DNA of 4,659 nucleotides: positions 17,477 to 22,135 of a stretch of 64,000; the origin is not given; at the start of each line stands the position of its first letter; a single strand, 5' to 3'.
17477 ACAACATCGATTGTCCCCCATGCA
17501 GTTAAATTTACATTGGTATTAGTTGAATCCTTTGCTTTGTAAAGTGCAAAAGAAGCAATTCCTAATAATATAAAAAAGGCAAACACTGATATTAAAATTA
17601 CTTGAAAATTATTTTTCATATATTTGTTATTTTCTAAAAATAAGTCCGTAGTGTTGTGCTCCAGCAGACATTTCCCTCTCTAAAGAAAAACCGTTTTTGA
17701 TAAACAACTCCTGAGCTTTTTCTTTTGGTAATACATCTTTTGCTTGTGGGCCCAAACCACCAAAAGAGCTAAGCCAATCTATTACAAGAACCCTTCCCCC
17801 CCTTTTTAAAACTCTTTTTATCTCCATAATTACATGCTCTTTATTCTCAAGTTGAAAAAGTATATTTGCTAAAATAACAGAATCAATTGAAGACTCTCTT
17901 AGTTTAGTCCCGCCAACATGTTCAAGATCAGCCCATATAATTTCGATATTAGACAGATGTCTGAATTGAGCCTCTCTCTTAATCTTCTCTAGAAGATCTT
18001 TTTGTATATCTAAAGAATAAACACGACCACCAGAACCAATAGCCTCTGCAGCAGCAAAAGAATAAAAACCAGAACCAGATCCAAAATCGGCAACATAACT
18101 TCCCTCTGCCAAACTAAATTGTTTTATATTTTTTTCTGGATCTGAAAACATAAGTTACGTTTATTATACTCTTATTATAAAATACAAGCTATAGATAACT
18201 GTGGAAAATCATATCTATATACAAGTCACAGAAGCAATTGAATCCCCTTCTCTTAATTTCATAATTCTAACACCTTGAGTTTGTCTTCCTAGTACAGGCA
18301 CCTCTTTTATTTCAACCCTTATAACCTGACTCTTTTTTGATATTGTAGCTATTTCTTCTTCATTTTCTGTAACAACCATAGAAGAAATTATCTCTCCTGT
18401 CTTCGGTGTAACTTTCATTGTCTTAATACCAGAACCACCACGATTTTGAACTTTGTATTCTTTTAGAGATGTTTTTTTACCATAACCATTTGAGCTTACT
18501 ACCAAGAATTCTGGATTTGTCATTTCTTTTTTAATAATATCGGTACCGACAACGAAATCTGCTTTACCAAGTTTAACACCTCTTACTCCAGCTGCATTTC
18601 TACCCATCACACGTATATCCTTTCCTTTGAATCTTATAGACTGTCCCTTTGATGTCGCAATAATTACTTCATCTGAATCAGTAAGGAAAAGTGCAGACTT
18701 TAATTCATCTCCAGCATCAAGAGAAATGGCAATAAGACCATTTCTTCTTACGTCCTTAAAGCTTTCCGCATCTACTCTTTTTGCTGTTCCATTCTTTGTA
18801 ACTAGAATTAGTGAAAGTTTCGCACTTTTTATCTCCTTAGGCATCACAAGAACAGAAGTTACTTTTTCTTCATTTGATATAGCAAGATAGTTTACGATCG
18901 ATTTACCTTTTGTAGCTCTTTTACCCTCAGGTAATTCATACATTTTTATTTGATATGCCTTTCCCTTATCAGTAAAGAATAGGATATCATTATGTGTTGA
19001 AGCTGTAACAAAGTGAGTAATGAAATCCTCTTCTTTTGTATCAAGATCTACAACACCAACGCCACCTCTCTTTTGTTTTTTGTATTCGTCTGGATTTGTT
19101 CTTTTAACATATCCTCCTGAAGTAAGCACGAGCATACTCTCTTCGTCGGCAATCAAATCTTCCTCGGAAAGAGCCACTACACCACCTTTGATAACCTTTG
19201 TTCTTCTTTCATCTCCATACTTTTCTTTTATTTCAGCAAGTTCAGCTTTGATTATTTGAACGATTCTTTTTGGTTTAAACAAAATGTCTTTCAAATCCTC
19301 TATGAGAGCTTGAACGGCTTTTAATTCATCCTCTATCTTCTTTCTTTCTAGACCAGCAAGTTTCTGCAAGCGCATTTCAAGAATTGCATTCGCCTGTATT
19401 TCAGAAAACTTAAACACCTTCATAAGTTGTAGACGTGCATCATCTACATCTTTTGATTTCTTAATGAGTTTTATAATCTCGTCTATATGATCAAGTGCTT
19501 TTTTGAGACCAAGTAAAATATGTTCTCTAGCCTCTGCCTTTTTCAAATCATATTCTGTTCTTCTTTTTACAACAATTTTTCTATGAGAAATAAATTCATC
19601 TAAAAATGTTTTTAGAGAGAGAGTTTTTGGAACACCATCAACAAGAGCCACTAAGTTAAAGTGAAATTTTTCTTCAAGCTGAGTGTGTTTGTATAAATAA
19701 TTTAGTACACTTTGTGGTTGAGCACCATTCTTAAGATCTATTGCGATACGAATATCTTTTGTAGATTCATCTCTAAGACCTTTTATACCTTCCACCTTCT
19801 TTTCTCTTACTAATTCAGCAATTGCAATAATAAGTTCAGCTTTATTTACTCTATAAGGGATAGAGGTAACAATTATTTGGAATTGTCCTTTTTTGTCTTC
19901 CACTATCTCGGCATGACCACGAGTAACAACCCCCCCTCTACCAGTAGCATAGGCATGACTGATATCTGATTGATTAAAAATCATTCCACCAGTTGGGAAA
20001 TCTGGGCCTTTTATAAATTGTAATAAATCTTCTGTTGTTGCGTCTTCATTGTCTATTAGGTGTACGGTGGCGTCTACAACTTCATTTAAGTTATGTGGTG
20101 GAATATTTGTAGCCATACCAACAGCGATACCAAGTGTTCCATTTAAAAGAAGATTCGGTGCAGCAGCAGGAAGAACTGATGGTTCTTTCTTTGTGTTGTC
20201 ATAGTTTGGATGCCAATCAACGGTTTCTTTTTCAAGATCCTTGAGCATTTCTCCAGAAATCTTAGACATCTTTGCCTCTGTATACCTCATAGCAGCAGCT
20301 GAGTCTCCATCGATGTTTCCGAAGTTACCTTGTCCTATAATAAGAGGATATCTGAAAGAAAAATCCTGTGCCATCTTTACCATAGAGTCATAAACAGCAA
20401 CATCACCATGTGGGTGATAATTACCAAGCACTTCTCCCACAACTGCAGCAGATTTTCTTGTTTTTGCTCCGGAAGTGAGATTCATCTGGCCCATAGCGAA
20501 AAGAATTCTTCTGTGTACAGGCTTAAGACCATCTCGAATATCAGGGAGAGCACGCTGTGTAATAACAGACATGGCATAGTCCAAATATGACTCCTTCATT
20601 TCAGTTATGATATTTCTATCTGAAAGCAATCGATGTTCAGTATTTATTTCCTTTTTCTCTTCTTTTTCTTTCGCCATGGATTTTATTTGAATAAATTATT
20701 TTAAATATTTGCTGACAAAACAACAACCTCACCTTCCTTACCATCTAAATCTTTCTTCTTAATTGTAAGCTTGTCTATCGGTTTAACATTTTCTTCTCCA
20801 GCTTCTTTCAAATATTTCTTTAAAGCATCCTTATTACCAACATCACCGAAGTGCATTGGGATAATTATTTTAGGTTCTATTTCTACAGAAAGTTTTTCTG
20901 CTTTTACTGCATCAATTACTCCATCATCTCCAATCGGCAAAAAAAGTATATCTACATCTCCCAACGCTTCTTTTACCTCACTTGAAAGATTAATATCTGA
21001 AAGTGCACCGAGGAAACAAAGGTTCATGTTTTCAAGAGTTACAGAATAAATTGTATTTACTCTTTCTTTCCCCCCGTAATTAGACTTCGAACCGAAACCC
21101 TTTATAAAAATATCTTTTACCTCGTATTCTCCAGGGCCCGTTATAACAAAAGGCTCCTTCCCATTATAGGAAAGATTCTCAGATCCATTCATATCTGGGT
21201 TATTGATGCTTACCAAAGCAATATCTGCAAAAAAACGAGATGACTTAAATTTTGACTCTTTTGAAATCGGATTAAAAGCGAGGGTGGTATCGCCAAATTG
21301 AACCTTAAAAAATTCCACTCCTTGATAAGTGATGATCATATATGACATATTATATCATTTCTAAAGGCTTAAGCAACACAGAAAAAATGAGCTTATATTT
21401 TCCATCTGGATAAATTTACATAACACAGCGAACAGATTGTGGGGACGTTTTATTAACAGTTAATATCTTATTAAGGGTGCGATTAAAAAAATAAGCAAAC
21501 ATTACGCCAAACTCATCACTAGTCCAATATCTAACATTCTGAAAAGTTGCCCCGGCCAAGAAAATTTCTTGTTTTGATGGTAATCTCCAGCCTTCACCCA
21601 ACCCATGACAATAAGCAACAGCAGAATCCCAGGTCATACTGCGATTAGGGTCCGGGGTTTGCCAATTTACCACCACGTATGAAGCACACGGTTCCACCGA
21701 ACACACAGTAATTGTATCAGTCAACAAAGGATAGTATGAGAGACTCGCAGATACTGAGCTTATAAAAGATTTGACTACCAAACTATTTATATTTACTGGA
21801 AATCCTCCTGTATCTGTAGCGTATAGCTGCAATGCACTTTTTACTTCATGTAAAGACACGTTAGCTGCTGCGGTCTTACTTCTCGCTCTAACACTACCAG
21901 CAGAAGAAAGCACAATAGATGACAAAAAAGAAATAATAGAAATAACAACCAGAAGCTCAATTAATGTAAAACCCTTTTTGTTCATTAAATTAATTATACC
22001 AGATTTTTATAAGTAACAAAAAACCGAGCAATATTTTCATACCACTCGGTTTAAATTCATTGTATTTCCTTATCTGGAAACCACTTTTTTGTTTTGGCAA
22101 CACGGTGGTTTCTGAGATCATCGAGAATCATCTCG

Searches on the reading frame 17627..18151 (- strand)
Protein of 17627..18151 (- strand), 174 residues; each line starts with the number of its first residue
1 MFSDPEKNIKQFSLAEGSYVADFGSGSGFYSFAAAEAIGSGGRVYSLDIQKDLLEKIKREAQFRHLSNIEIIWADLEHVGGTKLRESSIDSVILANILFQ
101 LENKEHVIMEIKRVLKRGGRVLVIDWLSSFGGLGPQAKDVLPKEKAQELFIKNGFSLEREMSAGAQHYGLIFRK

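Call 3: search_protein_families(library=pfam, proteins=[window:17627-18151:-], max_evalue=1)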
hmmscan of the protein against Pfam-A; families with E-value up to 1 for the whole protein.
window:17627-18151:- (174 aa): 18 families
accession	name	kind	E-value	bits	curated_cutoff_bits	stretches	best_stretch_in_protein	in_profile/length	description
PF13847.12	Methyltransf_31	-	2.1e-18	66.9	27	1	17-125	4-111/145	Methyltransferase domain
PF08241.18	Methyltransf_11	-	8e-15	55.7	21.2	1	22-122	2-94/95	Methyltransferase domain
PF13649.12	Methyltransf_25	-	6.2e-13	49.7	27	1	20-119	1-97/97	Methyltransferase domain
PF01209.24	Ubie_methyltran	-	8e-11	42.2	20.1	1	11-125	42-153/233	ubiE/COQ5 methyltransferase family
PF08242.18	Methyltransf_12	-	1.1e-09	39.3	30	1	22-121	2-98/98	Methyltransferase domain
PF01135.25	PCMT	-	1.4e-05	25.4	20.3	1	12-75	69-132/210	Protein-L-isoaspartate(D-aspartate) O-methyltransferase (PCMT)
PF06325.19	PrmA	-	5.7e-05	23.2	22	1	15-122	160-257/296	Ribosomal protein L11 methyltransferase (PrmA)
PF13489.12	Methyltransf_23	-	0.00013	22.1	27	1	5-156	9-135/164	Methyltransferase domain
PF00891.24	Methyltransf_2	-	0.00015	21.6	22.3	1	7-140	53-181/210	O-methyltransferase domain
PF13679.12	Methyltransf_32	-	0.0003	21.2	27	1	17-66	26-78/143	Methyltransferase domain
PF08704.16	GCD14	-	0.00075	19.7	26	1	10-94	34-119/247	tRNA methyltransferase complex GCD14 subunit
PF05175.20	MTS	-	0.00096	19.3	23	1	16-124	31-139/170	Methyltransferase small domain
PF01728.25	FtsJ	-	0.0021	18.5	24.1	1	10-63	14-67/181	FtsJ-like methyltransferase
PF10294.15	Methyltransf_16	-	0.032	14.4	21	1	15-123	45-155/174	Lysine methyltransferase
PF01269.23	Fibrillarin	-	0.039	13.5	27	1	7-123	62-174/227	Fibrillarin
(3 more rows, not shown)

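Call 77: search_protein_families(library=ncbifam, proteins=[window:17627-18151:-], max_evalue=0.01)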
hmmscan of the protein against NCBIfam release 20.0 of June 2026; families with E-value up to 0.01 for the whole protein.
window:17627-18151:- (174 aa): 40 families (the best 25 are shown)
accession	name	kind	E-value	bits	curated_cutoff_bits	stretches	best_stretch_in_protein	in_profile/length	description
NF008823.0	PRK11873.1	subfamily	1.3e-20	74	263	1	13-125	74-183/272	arsenite methyltransferase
NF047649.1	MTase_UXPK_star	exception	4.3e-16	58.8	460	1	14-126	75-184/283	methyltransferase/UXPK-star double selenoprotein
NF041537.1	ArsM_AhpD_UU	exception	1.1e-15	57.3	510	1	14-127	74-184/345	arsenite methyltransferase/AhpD domain selenoprotein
NF041536.1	ArsM_DUF2284_UU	exception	3.1e-15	55.5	575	1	14-127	74-184/459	arsenite methyltransferase/DUF2284 domain selenoprotein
NF052510.1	methyltran_MpqE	exception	2.8e-11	43.3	335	1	8-126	38-154/234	methyl-plastoquinone biosynthesis methyltransferase MpqE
NF040538.1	methyl_ArsM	equivalog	6.5e-11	42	500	2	15-62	60-106/356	arsinothricin biosynthesis methyltransferase ArsM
NF001243.0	PRK00216.1-4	equivalog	9.3e-11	41.5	235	1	7-125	38-153/237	demethylmenaquinone methyltransferase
NF001240.0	PRK00216.1-1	equivalog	2.3e-10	40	378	1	9-126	56-171/251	bifunctional demethylmenaquinone methyltransferase/2-methoxy-6-polyprenyl-1,4-benzoquinol methylase UbiE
TIGR02752.1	MenG_heptapren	equivalog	3e-10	40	419.85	1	7-125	36-151/231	demethylmenaquinone methyltransferase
NF043040.1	corrin_prot_MT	hypoth_equivalog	5.8e-10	39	180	1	13-125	38-149/216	corrinoid protein-associated methyltransferase CpaM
NF001244.0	PRK00216.1-5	equivalog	1.4e-09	37.6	216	1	7-126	39-156/236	bifunctional demethylmenaquinone methyltransferase/2-methoxy-6-polyprenyl-1,4-benzoquinol methylase UbiE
TIGR02469.1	CbiT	equivalog_domain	2.4e-09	37.5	78.3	1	10-123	13-120/124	precorrin-6Y C5,15-methyltransferase (decarboxylating) subunit CbiT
TIGR02072.1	BioC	equivalog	6.8e-09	35.9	184.95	1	17-123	35-132/244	malonyl-ACP O-methyltransferase BioC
NF001242.0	PRK00216.1-3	equivalog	7.8e-09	35.3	351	1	17-126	71-178/258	bifunctional demethylmenaquinone methyltransferase/2-methoxy-6-polyprenyl-1,4-benzoquinol methylase UbiE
TIGR01934.1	MenG_MenH_UbiE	subfamily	2e-08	33.8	158.35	1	9-127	32-145/223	ubiquinone/menaquinone biosynthesis methyltransferase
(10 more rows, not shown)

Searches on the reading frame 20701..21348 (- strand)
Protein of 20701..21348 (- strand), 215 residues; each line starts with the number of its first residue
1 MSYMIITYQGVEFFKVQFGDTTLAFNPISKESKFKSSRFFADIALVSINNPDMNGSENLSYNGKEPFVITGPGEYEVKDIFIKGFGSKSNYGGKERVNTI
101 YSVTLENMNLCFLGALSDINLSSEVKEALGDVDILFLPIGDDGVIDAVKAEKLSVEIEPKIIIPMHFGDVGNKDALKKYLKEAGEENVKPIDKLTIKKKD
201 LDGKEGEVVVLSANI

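Call 10: search_protein_families(library=pfam, proteins=[window:20701-21348:-], max_evalue=0.001)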
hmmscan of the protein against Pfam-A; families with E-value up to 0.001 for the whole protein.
window:20701-21348:- (215 aa): 1 family
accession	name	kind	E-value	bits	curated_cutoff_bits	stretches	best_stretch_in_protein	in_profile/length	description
PF13483.12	Lactamase_B_3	-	5.3e-24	85.4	24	1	6-166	2-160/160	Beta-lactamase superfamily domain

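Call 77: search_protein_families(library=ncbifam, proteins=[window:20701-21348:-], max_evalue=0.01)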
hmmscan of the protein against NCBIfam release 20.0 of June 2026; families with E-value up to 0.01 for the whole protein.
window:20701-21348:- (215 aa): 1 family
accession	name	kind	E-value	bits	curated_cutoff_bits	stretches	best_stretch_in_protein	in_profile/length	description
NF001911.0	PRK00685.1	equivalog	8e-06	25.5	144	1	127-169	154-196/228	metal-dependent hydrolase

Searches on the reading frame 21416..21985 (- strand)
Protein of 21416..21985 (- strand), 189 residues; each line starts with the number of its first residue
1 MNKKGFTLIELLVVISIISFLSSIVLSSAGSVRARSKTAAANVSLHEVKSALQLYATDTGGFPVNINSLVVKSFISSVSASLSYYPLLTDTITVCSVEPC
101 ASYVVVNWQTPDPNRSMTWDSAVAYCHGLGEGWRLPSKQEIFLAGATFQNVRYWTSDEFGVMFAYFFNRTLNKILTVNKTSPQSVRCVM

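Call 11: search_protein_families(library=pfam, proteins=[window:21416-21985:-], max_evalue=0.001)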
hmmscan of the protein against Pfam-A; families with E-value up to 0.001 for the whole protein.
window:21416-21985:- (189 aa): 2 families
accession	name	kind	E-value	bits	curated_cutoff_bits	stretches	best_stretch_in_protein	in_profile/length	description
PF07963.17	N_methyl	-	1.7e-08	34.1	21.2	1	2-26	3-27/27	Prokaryotic N-terminal methylation motif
PF07603.17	Lcl_C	-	0.00028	21.6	34.9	0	108-188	12-116/117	Lcl C-terminal domain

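Call 77: search_protein_families(library=ncbifam, proteins=[window:21416-21985:-], max_evalue=0.01)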
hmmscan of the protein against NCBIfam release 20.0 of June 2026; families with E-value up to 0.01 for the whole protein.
window:21416-21985:- (189 aa): 12 families
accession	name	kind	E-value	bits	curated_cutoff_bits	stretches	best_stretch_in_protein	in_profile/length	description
TIGR01710.1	typeII_sec_gspG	equivalog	2.4e-10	40.6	88.85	1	4-68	1-65/134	type II secretion system major pseudopilin GspG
TIGR02532.1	IV_pilin_GFxxxE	domain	2.7e-08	33.3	16.3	1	3-26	1-24/24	prepilin-type N-terminal cleavage/methylation domain-containing protein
TIGR01708.2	typeII_sec_gspH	equivalog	6.3e-07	29.5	80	1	4-36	2-34/169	type II secretion system minor pseudopilin GspH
NF041013.1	T4P_ComGE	equivalog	7.5e-07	29.2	49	1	2-46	2-46/83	competence type IV pilus minor pilin ComGE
NF040999.1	pilin_ComGC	equivalog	1.4e-06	28.4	75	1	3-77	1-74/84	competence type IV pilus major pilin ComGC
TIGR02596.1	TIGR02596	subfamily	2.5e-06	27.7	70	1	6-57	1-53/196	Verru_Chthon cassette protein D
NF007862.0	PRK10574.1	equivalog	2.9e-06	27.5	138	1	2-31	3-32/145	prepilin peptidase-dependent pilin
NF041775.1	typeIV_PilA_Myxo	equivalog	8.2e-06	25.9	400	1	3-51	10-58/214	type IV pilin protein PilA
NF040982.1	ComGD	equivalog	0.0003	21.2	70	1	3-30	1-27/139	competence type IV pilus minor pilin ComGD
NF007800.0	PRK10506.1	equivalog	0.0003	20.7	158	1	2-37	7-42/163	prepilin peptidase-dependent protein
NF041002.1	pilin_ComGF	equivalog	0.00073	19.8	80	1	3-38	1-36/139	competence type IV pilus minor pilin ComGF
TIGR01707.1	gspI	equivalog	0.0033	17.9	44.35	0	5-33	1-29/101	type II secretion system minor pseudopilin GspI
